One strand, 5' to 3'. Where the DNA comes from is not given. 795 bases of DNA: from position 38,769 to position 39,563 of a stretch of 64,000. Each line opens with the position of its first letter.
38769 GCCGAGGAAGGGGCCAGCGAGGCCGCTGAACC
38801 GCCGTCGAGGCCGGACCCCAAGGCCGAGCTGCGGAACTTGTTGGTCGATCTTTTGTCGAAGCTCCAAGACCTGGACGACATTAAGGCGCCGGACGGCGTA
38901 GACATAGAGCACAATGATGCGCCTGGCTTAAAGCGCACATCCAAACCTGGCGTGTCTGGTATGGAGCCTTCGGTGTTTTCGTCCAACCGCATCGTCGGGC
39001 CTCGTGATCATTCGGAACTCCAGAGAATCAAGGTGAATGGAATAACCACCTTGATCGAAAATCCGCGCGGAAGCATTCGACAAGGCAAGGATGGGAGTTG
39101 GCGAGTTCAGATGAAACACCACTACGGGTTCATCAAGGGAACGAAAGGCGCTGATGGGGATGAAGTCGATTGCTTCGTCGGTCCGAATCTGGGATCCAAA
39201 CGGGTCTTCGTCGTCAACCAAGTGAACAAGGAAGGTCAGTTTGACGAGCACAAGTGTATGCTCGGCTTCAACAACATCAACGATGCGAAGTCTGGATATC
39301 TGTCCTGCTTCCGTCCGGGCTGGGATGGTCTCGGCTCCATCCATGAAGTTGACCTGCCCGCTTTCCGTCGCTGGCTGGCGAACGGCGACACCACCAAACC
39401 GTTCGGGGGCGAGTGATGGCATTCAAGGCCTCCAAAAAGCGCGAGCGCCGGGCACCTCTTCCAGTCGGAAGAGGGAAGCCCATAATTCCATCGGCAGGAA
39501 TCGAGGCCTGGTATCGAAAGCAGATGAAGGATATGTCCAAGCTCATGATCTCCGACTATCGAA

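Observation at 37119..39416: Portal protein carries a C-terminal domain matching the inorganic pyrophosphatase signature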

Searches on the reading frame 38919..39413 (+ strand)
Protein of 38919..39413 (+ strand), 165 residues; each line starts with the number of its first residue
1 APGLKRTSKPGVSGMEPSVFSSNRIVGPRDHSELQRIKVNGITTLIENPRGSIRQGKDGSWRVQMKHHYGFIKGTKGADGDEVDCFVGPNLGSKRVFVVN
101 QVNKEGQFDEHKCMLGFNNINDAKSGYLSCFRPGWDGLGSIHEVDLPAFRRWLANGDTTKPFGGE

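Call 3: search_protein_families(library=pfam, proteins=[window:38919-39413:+], max_evalue=1)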
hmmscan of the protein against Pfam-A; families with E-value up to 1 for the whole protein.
window:38919-39413:+ (165 aa): 3 families
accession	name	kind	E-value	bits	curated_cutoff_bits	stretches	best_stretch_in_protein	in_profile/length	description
PF18823.6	InPase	-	1.6e-44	151.5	26.8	1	35-153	12-134/135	Inorganic Pyrophosphatase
PF00719.24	Pyrophosphatase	-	0.0034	17.6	23.5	1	63-87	32-56/153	Inorganic pyrophosphatase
PF22877.3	RRM_Thc1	-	0.36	11.3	23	1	109-132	34-57/75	Thc1, RRM domain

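Call 4: search_protein_families(library=phrogs, proteins=[window:38919-39413:+], max_evalue=0.01)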
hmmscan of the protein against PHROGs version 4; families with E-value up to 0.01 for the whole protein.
window:38919-39413:+ (165 aa): 11 families
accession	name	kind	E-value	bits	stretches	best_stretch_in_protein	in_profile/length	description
phrog_4660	-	head and packaging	2.4e-101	341.4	1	1-165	601-765/765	minor head protein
phrog_4272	-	unknown function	3.6e-35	122.6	1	32-161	132-263/764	-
phrog_30335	-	unknown function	2.5e-32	112.1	1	36-164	772-903/2900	-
phrog_20705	-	head and packaging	1.2e-30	107.4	1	36-160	32-161/690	virion structural protein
phrog_37402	-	unknown function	3.5e-30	104.9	1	35-158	1112-1244/2639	-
phrog_938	-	lysis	3.7e-29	101.5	1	34-163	1509-1646/2185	endolysin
phrog_10089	-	moron, auxiliary metabolic gene and host takeover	5.1e-29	100.8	1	35-163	898-1032/4647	DarB-like antirestriction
phrog_5143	-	unknown function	3.6e-27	94.9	1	35-151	725-847/2204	-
phrog_33607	-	unknown function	2e-22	80.7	1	38-162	112-237/287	-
phrog_29900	-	unknown function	5.3e-22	78.4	1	35-153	778-902/1028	-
phrog_14770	-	unknown function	0.0017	16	1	60-118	215-291/3427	-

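Call 10: search_solved_structures(query=window:38919-39413:+, max_evalue=10, show_alignments=3)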
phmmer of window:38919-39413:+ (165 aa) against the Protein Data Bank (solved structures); distinct sequences matched with E-value up to 10: 9.
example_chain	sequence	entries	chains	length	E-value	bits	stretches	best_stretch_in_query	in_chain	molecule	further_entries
9b41_L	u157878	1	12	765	5.5e-113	377.8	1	1-165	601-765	gp19 Portal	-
3gau_A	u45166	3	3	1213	0.11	15.4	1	110-157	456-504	Complement factor H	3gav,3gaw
1haq_A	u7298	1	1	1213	0.26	14.1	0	110-157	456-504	COMPLEMENT FACTOR H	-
8x39_A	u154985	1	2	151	0.29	14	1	90-164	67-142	Serine protease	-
8x3a_A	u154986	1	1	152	0.3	13.9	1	90-164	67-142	Serine protease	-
1ygz_A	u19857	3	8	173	0.44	13.4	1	67-93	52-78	Inorganic pyrophosphatase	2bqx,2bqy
7pwf_V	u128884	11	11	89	0.47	13.3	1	3-48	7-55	40S ribosomal protein S21 | Ribosomal protein S21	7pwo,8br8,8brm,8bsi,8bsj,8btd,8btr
9bh5_AV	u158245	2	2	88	0.96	12.3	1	20-36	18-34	Small ribosomal subunit protein eS21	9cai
9l94_Y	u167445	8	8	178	1.3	11.8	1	31-84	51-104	Large ribosomal subunit protein uL6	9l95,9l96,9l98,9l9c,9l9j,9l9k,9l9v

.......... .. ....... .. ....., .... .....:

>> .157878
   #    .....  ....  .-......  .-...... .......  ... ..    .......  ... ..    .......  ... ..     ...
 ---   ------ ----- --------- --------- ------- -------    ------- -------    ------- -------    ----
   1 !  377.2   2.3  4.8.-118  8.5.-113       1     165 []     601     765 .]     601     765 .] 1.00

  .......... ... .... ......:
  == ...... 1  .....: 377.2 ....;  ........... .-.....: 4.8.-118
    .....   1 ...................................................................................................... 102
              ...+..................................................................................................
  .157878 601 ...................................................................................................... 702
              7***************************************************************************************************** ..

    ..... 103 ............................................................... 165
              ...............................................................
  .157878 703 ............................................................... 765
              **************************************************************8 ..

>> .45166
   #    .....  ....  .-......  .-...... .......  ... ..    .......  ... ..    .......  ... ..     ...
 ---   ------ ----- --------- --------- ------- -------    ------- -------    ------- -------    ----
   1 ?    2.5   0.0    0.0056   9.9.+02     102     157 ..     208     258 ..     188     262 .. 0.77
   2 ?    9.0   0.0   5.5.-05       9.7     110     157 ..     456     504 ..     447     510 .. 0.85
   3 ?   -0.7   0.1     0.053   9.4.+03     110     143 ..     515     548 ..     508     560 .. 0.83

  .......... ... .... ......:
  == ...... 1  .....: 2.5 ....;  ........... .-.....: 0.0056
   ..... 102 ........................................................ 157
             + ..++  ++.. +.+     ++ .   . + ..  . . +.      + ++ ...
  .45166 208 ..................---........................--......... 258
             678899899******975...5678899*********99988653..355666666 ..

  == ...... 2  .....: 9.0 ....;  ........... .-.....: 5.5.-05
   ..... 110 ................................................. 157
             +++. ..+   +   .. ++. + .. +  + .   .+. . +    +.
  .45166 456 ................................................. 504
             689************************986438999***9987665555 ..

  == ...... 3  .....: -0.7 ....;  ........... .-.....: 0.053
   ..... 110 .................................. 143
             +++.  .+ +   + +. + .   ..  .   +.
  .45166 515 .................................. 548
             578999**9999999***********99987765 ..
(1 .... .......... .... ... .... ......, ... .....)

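Call 14: find_homologous_proteins(query=window:38976-39413:+, max_evalue=0.001)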
Query window:38976-39413:+ (146 aa): 8 proteins with E <= 0.001 among 16 candidates.
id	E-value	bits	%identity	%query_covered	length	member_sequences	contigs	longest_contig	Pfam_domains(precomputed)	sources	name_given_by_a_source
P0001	4.9e-64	233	98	69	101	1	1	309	PF18823.7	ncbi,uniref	ncbi:hypothetical protein, partial [Pseudomonas aeruginosa]|uniref:hypothetical protein n=1 Tax=Pseu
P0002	1.4e-53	199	100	62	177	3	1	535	PF18823.7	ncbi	ncbi:hypothetical protein, partial [Pseudomonas aeruginosa]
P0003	3.3e-36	142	48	95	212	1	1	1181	PF18823.7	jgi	jgi:Inorganic Pyrophosphatase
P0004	5.5e-31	125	66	56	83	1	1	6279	PF18823.7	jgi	jgi:hypothetical protein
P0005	4.6e-26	109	47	77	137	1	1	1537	PF18823.7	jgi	-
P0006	6.2e-23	99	46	86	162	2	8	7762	PF18823.7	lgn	-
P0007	3.5e-21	94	44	82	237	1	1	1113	PF18823.7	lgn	-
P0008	2.4e-14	71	39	88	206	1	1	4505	PF18823.7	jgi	jgi:inorganic pyrophosphatase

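Call 19: find_homologous_proteins(query=A1, max_evalue=0.001)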
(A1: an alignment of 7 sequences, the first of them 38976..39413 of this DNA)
Query A1 (7 sequences) (146 aa, profile of the alignment): 977 proteins with E <= 0.001 among 4084 candidates; the best 120 are listed.
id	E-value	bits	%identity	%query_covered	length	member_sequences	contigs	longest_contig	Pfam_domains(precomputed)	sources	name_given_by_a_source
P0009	9.0e-80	284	45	85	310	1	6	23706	PF00719.25,PF18823.7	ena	-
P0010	2.2e-78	279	49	65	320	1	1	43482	PF00719.25,PF18823.7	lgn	-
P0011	5.9e-78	278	43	82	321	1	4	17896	PF00719.25,PF18823.7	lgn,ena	-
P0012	5.7e-71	255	48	60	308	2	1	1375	PF00719.25,PF18823.7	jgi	jgi:inorganic pyrophosphatase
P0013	9.0e-71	254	43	79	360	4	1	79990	PF00719.25,PF18823.7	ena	-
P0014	6.8e-68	245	49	60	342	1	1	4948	PF00719.25,PF18823.7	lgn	-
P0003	4.7e-58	213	48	95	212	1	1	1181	PF18823.7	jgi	jgi:Inorganic Pyrophosphatase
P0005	8.9e-56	206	47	77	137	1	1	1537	PF18823.7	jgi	-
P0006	7.4e-55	203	46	86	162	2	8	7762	PF18823.7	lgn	-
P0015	5.8e-54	200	50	89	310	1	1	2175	PF18823.7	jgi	jgi:hypothetical protein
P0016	8.4e-54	199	44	86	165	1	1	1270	PF18823.7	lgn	-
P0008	3.0e-52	194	39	88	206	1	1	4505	PF18823.7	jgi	jgi:inorganic pyrophosphatase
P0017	3.9e-52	194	48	79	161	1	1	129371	PF18823.7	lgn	-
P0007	4.1e-52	194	44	82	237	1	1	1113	PF18823.7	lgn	-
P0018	1.3e-51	192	45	86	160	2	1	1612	PF18823.7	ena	-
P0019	1.9e-51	192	46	78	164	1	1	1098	PF18823.7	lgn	-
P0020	6.1e-51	190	45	79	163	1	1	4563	PF18823.7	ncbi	-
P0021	7.4e-51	190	46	78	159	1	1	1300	PF18823.7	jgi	jgi:hypothetical protein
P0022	9.3e-51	190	42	86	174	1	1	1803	PF18823.7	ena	-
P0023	1.5e-50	189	45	81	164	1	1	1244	PF18823.7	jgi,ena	-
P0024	1.6e-50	189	47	86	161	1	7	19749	PF18823.7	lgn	-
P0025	1.6e-50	189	47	86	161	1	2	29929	PF18823.7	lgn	-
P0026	2.3e-50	188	44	79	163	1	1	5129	PF18823.7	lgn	-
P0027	3.2e-50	188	45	80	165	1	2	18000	PF18823.7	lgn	-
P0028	3.9e-50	188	44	86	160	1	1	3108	PF18823.7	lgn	-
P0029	7.9e-50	187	49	80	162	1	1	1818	PF18823.7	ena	-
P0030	9.9e-50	186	44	82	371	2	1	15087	PF18905.6,PF18823.7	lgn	-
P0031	1.3e-49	186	45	86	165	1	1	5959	PF18823.7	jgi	jgi:hypothetical protein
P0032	1.3e-49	186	44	88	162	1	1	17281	PF18823.7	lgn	-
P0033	1.4e-49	186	45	80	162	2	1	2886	PF18823.7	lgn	-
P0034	1.6e-49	186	42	81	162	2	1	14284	PF18823.7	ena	-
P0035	1.6e-49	186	42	82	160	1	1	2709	PF18823.7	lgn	-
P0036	2.1e-49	185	40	82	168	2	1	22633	PF18823.7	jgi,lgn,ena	-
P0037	2.2e-49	185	46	81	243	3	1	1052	PF18823.7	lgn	-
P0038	2.4e-49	185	47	86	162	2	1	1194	PF18823.7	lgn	-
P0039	4.6e-49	184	54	84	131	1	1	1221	PF18823.7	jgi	jgi:hypothetical protein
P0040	7.8e-49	183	44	86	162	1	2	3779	PF18823.7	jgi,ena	-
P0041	8.0e-49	183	43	84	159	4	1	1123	PF18823.7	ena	-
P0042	8.9e-49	183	42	81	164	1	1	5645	PF18823.7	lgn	-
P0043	1.0e-48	183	41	90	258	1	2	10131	PF18823.7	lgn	-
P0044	1.1e-48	183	41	86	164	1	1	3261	PF18823.7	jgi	jgi:inorganic pyrophosphatase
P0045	1.2e-48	183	44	86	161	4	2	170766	PF18823.7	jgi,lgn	jgi:inorganic pyrophosphatase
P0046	1.2e-48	183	50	90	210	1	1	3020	PF18823.7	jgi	jgi:hypothetical protein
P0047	1.3e-48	183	42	85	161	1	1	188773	PF18823.7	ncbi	-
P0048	1.4e-48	183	45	79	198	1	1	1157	PF18823.7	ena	-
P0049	1.5e-48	182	45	87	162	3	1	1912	PF18823.7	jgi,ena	-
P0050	1.7e-48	182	40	79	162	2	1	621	PF18823.7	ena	-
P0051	1.8e-48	182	48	73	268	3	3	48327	PF18823.7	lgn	-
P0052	1.9e-48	182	43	82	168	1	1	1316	PF18823.7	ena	-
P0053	1.9e-48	182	45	80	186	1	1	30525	PF18823.7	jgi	jgi:hypothetical protein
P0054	2.1e-48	182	40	86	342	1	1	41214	PF18823.7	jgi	jgi:hypothetical protein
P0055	2.5e-48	182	47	63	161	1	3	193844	PF18823.7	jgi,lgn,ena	-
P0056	2.6e-48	182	43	79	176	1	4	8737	PF18823.7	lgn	-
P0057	2.7e-48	182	45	79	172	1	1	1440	PF18823.7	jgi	jgi:Inorganic Pyrophosphatase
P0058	2.7e-48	182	45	79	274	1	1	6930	PF18823.7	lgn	-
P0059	2.9e-48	181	43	86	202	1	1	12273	PF18823.7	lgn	-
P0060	3.5e-48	181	42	80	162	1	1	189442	PF18823.7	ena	-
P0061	5.0e-48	181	44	80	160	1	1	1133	PF18823.7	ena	-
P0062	5.1e-48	181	44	78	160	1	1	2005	PF18823.7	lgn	-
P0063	5.4e-48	181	38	79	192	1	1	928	PF18823.7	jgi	jgi:hypothetical protein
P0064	5.9e-48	180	44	79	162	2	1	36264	PF18823.7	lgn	-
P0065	6.2e-48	180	48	63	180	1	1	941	PF18823.7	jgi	jgi:hypothetical protein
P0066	7.3e-48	180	41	80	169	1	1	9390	PF18823.7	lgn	-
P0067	7.5e-48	180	43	79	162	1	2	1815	PF18823.7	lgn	-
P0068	8.3e-48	180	47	76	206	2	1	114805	PF18823.7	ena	-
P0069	8.3e-48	180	43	76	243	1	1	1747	PF18823.7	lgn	-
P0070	1.1e-47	180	45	79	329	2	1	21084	PF18823.7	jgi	-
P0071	1.4e-47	179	41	81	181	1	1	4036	PF18823.7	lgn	-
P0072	1.6e-47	179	44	82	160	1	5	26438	PF18823.7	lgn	-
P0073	1.6e-47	179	44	83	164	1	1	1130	PF18823.7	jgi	jgi:hypothetical protein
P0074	1.7e-47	179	41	82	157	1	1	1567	PF18823.7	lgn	-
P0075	2.1e-47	179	41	88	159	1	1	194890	PF18823.7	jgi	jgi:hypothetical protein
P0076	2.6e-47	178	49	86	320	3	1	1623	PF18823.7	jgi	jgi:hypothetical protein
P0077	2.8e-47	178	43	80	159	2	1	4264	PF18823.7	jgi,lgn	-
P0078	2.9e-47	178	39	84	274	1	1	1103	PF18823.7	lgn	-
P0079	3.0e-47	178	45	79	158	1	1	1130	PF18823.7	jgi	jgi:hypothetical protein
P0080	4.7e-47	178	38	85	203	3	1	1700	PF18823.7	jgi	jgi:hypothetical protein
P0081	4.8e-47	178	39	80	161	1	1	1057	PF18823.7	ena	-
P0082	6.1e-47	177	44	80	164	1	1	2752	PF18823.7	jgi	-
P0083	6.7e-47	177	41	86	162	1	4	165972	PF18823.7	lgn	-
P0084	6.7e-47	177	43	80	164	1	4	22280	PF18823.7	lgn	-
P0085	7.0e-47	177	40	85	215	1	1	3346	PF18823.7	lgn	-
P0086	7.2e-47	177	50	87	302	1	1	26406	PF18823.7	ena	-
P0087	7.2e-47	177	43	79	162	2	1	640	PF18823.7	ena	-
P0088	7.8e-47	177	47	64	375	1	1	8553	PF18823.7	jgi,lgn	-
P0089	8.0e-47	177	43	84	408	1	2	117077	PF18823.7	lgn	-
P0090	9.1e-47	177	45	79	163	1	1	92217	PF18823.7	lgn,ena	-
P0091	9.3e-47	177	42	84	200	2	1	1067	PF18823.7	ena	-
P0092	1.0e-46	176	42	81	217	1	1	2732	PF18823.7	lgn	-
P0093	1.0e-46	176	42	81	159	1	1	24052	PF18823.7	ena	-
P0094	1.1e-46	176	44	79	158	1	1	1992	PF18823.7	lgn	-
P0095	1.1e-46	176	43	80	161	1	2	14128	PF18823.7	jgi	jgi:hypothetical protein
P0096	1.2e-46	176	44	80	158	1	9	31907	PF18823.7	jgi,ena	-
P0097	1.4e-46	176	40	86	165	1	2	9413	PF18823.7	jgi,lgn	jgi:hypothetical protein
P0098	1.4e-46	176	44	79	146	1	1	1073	PF18823.7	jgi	jgi:hypothetical protein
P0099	1.6e-46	176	43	86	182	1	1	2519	PF18823.7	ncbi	-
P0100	1.7e-46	176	43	80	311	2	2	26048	PF18823.7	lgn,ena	-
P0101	2.0e-46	176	44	86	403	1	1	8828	PF18905.6,PF18823.7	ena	-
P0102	2.2e-46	175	41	86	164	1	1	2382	PF18823.7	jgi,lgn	jgi:hypothetical protein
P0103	2.5e-46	175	48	65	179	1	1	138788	PF18823.7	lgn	-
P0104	2.6e-46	175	43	83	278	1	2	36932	PF18905.6,PF18823.7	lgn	-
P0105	2.9e-46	175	49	64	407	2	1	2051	PF13441.13,PF18823.7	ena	-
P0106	3.0e-46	175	52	88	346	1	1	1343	PF18823.7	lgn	-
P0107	3.6e-46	175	46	65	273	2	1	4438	PF18823.7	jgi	jgi:hypothetical protein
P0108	3.7e-46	175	46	73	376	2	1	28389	PF18823.7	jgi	-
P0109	3.9e-46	175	44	82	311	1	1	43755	PF18823.7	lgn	-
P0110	4.0e-46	175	43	74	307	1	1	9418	PF18823.7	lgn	-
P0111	4.1e-46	175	54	92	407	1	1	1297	PF18905.6,PF02915.24,PF18823.7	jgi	jgi:rubrerythrin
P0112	4.6e-46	174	39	84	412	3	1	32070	PF18823.7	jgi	jgi:hypothetical protein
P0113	4.8e-46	174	39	87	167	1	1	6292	PF18823.7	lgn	-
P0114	4.9e-46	174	45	80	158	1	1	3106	PF18823.7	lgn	-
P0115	5.0e-46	174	43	65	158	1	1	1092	PF18823.7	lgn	-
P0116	5.1e-46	174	42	80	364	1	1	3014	PF18823.7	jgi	jgi:hypothetical protein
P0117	5.1e-46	174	47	69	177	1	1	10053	PF18823.7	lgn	-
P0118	5.5e-46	174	43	79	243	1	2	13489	PF18823.7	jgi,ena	-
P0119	5.9e-46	174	41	81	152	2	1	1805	PF18823.7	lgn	-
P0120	6.0e-46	174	38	86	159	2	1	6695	PF18823.7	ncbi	-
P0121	6.0e-46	174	39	80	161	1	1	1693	PF18823.7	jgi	jgi:hypothetical protein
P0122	6.2e-46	174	43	81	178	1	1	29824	PF18823.7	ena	-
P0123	6.3e-46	174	41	80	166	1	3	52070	PF18823.7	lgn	-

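Call 24: search_protein_representatives(protein=window:38976-39413:+)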
Query: 146 residues. Proteins with E-value up to 0.001 (for the whole library): 11317; up to 1e-10: 9423; up to 1e-30: 505. The best 150 are listed.
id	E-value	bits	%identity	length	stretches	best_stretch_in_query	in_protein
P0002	4.5e-54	198.7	100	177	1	1-91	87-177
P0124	2.1e-51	190.1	41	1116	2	17-135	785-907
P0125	3.1e-44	166.8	53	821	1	8-145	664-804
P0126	1.6e-41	158.0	53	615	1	17-144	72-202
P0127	2.1e-40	154.3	57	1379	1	17-143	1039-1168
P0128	3.5e-40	153.6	52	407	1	7-146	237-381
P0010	1.7e-39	151.4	46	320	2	17-112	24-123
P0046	5.0e-39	149.8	52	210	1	8-135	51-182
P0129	5.7e-39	149.7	49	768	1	4-143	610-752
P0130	1.1e-38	148.7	53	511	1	16-143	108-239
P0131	1.5e-38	148.3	53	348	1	17-143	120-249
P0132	3.3e-38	147.2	55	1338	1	14-145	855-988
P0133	4.0e-38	146.9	54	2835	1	17-143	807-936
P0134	8.3e-38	145.9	57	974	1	17-140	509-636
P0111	8.3e-38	145.9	58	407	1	19-142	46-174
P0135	8.7e-38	145.8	57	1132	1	18-138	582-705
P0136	1.2e-37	145.3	51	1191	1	6-139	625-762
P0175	1.6e-35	138.4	41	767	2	17-109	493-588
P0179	2.1e-35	138.1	56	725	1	17-144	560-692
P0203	1.5e-34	135.3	48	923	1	17-144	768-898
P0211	2.1e-34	134.8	57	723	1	16-134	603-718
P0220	2.7e-34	134.5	49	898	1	17-143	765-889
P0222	3.1e-34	134.3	50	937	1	14-144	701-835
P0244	9.3e-34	132.7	46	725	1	3-145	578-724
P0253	1.2e-33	132.4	50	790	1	17-141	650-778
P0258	1.3e-33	132.2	50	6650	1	18-144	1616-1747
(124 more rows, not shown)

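Call 26: search_protein_families(library=pfam, proteins=[P0125, P0129, P0179, P0244, P0211, P0253, P0203, P0220, P0222, P0175], max_evalue=0.001)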
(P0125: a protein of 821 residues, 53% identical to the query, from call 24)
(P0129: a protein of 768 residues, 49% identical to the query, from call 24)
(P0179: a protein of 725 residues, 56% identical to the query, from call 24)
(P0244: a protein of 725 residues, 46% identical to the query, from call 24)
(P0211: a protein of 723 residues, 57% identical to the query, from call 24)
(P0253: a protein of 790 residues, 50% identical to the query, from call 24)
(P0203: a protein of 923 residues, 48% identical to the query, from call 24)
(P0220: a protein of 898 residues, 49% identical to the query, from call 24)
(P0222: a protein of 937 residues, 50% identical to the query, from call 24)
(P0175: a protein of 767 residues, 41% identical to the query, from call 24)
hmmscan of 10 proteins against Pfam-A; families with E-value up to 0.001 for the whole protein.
P0125 (821 aa): 2 families
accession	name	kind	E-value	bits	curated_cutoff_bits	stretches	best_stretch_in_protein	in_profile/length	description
PF06381.16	Phage_portal_3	-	1.7e-90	303.8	33.8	1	133-481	1-354/357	Phage portal protein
PF18823.6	InPase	-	7.9e-46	155.7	26.8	1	672-793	12-134/135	Inorganic Pyrophosphatase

P0129 (768 aa): 2 families
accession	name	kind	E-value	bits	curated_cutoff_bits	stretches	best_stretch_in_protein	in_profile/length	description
PF06381.16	Phage_portal_3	-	8.4e-84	281.7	33.8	1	114-460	1-353/357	Phage portal protein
PF18823.6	InPase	-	9.6e-45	152.2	26.8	1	622-743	12-134/135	Inorganic Pyrophosphatase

P0179 (725 aa): 2 families
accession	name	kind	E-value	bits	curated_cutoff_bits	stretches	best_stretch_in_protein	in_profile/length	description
PF18823.6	InPase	-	4.2e-51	172.8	26.8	1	548-683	1-135/135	Inorganic Pyrophosphatase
PF06941.18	NT5C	-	9.1e-10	39.1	24.8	1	412-502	57-146/180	5' nucleotidase, deoxy (Pyrimidine), cytosolic type C protein (NT5C)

P0244 (725 aa): 2 families
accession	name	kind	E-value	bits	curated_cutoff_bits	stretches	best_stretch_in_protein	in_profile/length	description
PF06381.16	Phage_portal_3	-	2.3e-85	286.9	33.8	1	110-465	1-356/357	Phage portal protein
PF18823.6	InPase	-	9e-41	139.3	26.8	1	590-713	11-134/135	Inorganic Pyrophosphatase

P0211 (723 aa): 1 family
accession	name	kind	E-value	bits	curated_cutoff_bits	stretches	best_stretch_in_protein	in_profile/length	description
PF18823.6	InPase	-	9.8e-43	145.7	26.8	1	593-718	2-134/135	Inorganic Pyrophosphatase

P0253 (790 aa): 2 families
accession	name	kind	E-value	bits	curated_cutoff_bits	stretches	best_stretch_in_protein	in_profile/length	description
PF18823.6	InPase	-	1.7e-54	183.8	26.8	1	638-772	1-135/135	Inorganic Pyrophosphatase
PF06074.18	Portal_Mu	-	1.4e-22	80.9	23.9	2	285-533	109-335/336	Portal protein of Mu bacteriophage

P0203 (923 aa): 2 families
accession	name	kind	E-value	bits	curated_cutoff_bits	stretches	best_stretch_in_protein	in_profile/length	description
PF18823.6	InPase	-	7.2e-53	178.5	26.8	1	757-888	2-134/135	Inorganic Pyrophosphatase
PF18763.7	ddrB-ParB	-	9.6e-38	129.5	27.6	1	320-451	2-120/121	ddrB-like ParB superfamily domain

P0220 (898 aa): 2 families
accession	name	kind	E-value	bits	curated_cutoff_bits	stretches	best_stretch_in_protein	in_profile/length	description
PF18823.6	InPase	-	1.6e-48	164.4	26.8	1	755-880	3-134/135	Inorganic Pyrophosphatase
PF18760.7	ART-PolyVal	-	3.1e-13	51.1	31.2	2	370-483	53-135/140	ADP-Ribosyltransferase in polyvalent proteins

P0222 (937 aa): 1 family
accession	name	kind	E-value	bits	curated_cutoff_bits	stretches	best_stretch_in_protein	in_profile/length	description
PF18823.6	InPase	-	2.5e-57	193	26.8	1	692-826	1-135/135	Inorganic Pyrophosphatase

P0175 (767 aa): 4 families
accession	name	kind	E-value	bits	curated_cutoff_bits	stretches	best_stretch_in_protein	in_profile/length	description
PF18823.6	InPase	-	6.4e-67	224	26.8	2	486-608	7-130/135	Inorganic Pyrophosphatase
PF13298.12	LigD_N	-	6.1e-10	39.6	31.1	1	6-74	1-68/107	DNA Ligase D 3'-phosphoesterase domain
PF00719.24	Pyrophosphatase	-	2.4e-06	27.9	23.5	0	666-691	33-58/153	Inorganic pyrophosphatase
PF01068.26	DNA_ligase_A_M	-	2.3e-05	24.6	26.2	1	149-285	19-148/204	ATP dependent DNA ligase domain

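Call 29: predict_structure(alignment_id=A2)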
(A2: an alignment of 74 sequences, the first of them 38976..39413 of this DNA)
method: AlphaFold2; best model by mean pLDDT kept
length: 146 residues; sequences in the alignment: 74
mean_pLDDT: 92.4   pTM: 0.87
mean pLDDT of the five models: 92.4, 92.0, 91.5, 91.2, 90.9
residues with pLDDT >= 90: 126; 70-90: 9; 50-70: 9; < 50: 2
segments of 3 or more residues with pLDDT < 50: none
pLDDT, mean of each block of 10 residues (from residue 1): 56 92 96 93 96 96 97 97 97 98 98 95 96 93 84
secondary structure, 60 per line:
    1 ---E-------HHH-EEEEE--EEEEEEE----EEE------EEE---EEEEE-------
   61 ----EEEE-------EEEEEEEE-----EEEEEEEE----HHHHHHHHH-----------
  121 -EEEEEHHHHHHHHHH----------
elements in order: E16-20 E23-29 E34-36 E43-45 E49-53 E65-68 E76-83 E89-96 H101-109 E122-126 H127-136
